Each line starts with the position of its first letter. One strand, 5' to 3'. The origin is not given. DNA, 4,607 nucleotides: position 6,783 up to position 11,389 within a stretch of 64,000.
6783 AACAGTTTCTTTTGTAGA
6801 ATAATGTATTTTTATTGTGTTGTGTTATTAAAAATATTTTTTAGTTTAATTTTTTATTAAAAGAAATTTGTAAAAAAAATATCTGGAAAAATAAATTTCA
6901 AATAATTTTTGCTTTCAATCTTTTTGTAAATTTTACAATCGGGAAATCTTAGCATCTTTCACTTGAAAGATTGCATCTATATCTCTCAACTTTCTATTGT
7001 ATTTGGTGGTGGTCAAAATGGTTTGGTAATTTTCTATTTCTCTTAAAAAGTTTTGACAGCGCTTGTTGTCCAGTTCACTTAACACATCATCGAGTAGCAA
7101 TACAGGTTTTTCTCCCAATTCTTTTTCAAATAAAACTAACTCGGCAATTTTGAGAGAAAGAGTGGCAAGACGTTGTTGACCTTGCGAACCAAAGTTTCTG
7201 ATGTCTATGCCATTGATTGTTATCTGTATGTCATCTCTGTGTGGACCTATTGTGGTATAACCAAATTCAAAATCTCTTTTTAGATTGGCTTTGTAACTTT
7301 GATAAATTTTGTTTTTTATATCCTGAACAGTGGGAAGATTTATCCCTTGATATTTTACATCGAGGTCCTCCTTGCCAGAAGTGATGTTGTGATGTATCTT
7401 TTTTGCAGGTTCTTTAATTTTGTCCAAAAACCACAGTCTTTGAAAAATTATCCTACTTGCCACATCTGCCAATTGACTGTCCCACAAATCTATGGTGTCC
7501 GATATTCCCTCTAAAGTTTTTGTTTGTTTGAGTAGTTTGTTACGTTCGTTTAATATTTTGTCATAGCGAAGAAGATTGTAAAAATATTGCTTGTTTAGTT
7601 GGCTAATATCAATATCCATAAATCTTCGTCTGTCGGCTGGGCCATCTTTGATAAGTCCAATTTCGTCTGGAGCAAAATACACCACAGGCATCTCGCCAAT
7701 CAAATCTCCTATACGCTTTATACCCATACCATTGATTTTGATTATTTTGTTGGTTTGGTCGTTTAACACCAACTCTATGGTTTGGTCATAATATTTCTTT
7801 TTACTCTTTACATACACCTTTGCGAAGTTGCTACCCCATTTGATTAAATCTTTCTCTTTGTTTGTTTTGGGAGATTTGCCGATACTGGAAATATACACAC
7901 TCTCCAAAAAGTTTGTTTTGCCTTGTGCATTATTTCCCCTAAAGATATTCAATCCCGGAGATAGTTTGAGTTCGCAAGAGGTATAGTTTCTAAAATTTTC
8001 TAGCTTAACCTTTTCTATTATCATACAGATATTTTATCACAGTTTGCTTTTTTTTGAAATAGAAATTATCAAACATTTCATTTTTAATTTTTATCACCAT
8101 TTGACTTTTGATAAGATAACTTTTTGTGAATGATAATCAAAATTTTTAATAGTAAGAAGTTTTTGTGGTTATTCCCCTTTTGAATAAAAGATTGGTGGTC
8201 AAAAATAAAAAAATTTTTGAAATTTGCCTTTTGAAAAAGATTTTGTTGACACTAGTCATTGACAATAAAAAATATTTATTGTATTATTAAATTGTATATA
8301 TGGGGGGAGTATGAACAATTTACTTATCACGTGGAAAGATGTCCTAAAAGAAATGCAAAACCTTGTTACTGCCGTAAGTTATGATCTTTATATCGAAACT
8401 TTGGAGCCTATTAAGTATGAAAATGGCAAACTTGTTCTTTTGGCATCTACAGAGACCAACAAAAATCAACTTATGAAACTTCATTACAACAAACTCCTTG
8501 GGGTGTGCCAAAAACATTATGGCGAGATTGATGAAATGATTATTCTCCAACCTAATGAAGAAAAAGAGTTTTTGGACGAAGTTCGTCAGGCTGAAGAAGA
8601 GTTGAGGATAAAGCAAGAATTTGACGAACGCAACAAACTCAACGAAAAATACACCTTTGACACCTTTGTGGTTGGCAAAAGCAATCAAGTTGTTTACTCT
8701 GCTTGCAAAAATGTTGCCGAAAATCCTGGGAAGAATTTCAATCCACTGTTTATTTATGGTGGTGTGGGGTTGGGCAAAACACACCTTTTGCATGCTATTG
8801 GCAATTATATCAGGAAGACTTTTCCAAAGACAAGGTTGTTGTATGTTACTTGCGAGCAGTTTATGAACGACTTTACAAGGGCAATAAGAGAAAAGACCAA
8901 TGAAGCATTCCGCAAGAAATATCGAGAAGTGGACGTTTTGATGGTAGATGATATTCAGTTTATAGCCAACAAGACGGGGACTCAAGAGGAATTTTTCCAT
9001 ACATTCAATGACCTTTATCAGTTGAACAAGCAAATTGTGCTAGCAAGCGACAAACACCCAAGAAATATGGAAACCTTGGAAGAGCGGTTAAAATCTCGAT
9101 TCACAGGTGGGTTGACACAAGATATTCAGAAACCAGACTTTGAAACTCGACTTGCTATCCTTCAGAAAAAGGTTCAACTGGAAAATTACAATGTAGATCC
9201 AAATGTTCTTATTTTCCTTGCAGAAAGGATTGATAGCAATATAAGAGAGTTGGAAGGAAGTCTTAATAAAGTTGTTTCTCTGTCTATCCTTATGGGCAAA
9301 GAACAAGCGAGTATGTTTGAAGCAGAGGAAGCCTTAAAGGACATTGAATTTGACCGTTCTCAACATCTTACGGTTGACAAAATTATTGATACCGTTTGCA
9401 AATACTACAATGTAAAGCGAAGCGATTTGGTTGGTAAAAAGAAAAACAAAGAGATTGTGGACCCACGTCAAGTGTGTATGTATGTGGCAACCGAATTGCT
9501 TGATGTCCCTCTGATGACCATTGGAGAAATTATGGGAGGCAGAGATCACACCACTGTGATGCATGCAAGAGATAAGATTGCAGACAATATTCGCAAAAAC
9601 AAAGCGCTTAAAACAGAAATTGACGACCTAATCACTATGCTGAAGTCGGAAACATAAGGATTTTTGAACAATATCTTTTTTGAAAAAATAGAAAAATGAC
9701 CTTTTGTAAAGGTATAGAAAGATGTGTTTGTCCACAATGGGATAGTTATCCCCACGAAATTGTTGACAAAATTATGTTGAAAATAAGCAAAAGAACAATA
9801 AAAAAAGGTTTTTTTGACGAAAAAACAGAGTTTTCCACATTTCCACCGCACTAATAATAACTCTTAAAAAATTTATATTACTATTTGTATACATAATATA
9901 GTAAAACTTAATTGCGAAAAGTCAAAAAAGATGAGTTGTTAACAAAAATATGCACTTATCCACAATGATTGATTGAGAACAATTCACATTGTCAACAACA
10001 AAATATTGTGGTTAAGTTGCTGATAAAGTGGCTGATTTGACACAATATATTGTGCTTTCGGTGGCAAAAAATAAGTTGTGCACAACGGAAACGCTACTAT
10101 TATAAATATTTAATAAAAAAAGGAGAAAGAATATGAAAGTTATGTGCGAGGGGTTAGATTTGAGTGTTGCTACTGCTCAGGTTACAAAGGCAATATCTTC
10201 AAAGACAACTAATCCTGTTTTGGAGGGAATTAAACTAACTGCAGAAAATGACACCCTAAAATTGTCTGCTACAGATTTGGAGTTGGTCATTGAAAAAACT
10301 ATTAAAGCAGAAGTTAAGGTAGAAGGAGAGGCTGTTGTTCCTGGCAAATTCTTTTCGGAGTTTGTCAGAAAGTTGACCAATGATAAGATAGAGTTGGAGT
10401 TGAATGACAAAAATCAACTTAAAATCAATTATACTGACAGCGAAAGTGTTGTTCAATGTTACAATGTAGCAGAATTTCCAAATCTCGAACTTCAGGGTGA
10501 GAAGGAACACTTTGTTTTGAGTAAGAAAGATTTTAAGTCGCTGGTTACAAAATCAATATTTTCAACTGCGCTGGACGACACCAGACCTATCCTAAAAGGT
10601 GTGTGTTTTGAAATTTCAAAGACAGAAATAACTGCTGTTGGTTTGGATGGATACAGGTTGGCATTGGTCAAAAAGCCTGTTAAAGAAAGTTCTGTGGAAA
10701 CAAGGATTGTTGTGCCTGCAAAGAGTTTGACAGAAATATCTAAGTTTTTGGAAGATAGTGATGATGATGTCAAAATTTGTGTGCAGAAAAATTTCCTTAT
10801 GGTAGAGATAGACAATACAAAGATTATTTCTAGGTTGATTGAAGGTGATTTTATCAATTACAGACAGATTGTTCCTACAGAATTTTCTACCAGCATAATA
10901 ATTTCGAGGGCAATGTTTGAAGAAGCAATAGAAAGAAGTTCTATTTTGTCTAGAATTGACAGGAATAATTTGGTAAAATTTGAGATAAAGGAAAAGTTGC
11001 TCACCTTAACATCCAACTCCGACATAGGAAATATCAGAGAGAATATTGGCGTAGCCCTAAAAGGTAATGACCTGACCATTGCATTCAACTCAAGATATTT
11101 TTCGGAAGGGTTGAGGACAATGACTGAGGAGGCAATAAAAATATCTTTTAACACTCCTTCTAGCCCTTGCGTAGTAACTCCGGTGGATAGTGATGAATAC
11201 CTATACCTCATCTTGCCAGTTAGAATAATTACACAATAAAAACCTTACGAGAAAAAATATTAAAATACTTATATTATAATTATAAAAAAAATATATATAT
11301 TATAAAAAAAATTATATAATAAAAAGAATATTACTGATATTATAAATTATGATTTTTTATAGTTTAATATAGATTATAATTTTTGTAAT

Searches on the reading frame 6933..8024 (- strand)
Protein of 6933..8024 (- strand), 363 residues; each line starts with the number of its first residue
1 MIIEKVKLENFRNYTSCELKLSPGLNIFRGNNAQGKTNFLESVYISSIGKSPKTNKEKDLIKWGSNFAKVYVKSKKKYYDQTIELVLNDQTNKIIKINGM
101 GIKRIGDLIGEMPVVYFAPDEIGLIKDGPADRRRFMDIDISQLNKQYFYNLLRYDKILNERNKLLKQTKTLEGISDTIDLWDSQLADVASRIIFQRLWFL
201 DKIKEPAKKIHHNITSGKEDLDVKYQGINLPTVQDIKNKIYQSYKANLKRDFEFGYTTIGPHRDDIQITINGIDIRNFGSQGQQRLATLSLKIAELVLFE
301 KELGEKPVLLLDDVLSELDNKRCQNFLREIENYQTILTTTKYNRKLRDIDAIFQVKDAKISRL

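Call 7: search_protein_families(library=pfam, proteins=[window:6933-8024:-])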
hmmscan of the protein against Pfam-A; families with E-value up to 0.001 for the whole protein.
window:6933-8024:- (363 aa): 3 families
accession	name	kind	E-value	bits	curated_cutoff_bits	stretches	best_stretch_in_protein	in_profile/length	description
PF02463.25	SMC_N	-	2.6e-16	60.1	40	1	3-356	2-212/220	RecF/RecN/SMC N terminal domain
PF13175.12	AAA_15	-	9.1e-09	35.8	32.1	1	1-246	1-185/374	AAA ATPase domain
PF13476.12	AAA_23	-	1.6e-07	32.6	27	1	5-184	1-176/201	AAA domain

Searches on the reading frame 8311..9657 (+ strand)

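Call 7: search_protein_families(library=pfam, proteins=[window:8311-9657:+])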
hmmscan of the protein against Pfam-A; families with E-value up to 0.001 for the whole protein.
window:8311-9657:+ (448 aa): 7 families
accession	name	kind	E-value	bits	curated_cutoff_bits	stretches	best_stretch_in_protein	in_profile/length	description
PF00308.24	Bac_DnaA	-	1.3e-71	240.5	23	1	110-270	1-161/162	Bacterial DnaA ATPAse domain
PF08299.17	Bac_DnaA_C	-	2.3e-27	95.2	31.5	1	355-423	1-69/69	Bacterial dnaA protein helix-turn-helix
PF00004.35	AAA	-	1.4e-07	32.5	21.2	1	147-264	2-123/131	ATPase family associated with various cellular activities (AAA)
PF01695.23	IstB_IS21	-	3e-07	30.6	24.1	1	146-248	95-194/238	IstB-like ATP binding protein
PF13173.12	AAA_14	-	9.8e-06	26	27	1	144-262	3-113/129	AAA domain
PF11638.13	DnaA_N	-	1.1e-05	25.4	24.6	1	7-60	3-56/65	DnaA N-terminal domain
PF13401.12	AAA_22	-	0.00025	21.8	27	0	146-234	8-77/130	AAA domain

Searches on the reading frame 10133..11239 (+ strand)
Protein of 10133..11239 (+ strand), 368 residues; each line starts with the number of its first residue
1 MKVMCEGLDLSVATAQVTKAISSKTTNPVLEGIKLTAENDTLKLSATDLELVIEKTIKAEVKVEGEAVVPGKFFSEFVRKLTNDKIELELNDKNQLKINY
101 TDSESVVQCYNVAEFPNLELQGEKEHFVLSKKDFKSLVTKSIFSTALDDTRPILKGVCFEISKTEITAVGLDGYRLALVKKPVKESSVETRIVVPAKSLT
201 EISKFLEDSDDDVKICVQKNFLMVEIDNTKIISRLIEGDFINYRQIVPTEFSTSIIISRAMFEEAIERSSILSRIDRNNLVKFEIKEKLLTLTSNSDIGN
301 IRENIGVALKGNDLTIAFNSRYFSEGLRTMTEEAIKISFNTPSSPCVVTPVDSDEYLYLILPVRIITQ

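Call 7: search_protein_families(library=pfam, proteins=[window:10133-11239:+])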
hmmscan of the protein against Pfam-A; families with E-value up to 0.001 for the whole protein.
window:10133-11239:+ (368 aa): 3 families
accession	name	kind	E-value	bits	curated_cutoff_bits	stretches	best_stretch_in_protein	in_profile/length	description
PF02767.21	DNA_pol3_beta_2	-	4e-36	124.2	27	2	129-240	2-114/116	DNA polymerase III beta subunit, central domain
PF00712.24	DNA_pol3_beta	-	2.3e-33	115.4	24.4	2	1-118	1-119/120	DNA polymerase III beta subunit, N-terminal domain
PF02768.20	DNA_pol3_beta_3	-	6.5e-32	110.3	27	1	244-364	1-121/121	DNA polymerase III beta subunit, C-terminal domain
